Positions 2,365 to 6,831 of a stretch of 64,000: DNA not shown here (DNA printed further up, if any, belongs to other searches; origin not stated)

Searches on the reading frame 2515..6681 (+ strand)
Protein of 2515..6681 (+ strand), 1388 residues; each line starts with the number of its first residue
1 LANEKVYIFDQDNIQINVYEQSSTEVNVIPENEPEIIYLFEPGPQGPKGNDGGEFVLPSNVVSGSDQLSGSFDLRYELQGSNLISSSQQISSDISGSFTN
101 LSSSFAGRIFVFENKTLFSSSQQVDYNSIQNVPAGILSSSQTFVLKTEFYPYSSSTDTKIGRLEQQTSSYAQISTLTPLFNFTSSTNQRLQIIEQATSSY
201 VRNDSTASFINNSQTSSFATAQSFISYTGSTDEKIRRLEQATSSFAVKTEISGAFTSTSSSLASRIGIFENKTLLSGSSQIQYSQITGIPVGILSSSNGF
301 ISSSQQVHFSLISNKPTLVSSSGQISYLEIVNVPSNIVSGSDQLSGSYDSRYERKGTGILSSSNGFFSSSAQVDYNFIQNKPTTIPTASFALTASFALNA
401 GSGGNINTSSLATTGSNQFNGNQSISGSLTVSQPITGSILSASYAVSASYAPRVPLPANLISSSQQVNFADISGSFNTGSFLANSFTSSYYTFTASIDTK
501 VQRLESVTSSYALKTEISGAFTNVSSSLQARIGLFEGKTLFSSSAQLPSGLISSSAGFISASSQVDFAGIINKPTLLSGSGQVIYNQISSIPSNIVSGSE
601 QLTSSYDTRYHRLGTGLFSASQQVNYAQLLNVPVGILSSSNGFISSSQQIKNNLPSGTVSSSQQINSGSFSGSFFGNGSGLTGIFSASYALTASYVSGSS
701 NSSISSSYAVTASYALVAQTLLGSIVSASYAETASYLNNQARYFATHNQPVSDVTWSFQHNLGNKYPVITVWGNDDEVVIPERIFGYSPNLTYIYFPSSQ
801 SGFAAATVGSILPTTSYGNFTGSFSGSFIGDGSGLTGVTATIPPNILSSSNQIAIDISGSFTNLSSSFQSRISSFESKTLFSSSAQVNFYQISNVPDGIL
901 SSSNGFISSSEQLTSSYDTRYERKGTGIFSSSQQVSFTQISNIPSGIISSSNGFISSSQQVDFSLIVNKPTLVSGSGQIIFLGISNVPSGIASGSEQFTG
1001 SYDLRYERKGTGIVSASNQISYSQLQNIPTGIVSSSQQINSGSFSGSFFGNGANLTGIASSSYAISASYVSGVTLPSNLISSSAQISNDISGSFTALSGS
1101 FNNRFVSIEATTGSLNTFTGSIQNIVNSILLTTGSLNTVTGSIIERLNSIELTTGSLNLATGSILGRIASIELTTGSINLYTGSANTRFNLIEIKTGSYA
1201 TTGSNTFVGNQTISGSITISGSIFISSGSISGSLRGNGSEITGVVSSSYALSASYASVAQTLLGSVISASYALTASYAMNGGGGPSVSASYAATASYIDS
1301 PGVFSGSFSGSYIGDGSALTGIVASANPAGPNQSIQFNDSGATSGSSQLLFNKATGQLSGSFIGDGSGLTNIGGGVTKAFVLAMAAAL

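Call 7: search_protein_families(library=phrogs, proteins=[window:2515-6681:+], max_evalue=0.00001)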
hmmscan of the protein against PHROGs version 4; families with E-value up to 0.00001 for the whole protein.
window:2515-6681:+ (1388 aa): 2 families
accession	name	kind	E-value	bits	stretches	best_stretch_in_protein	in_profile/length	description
phrog_21918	-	unknown function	1.8e-06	28.5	1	745-812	65-134/200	-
phrog_16122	-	head and packaging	4.6e-06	26.9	1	703-789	408-502/526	virion structural protein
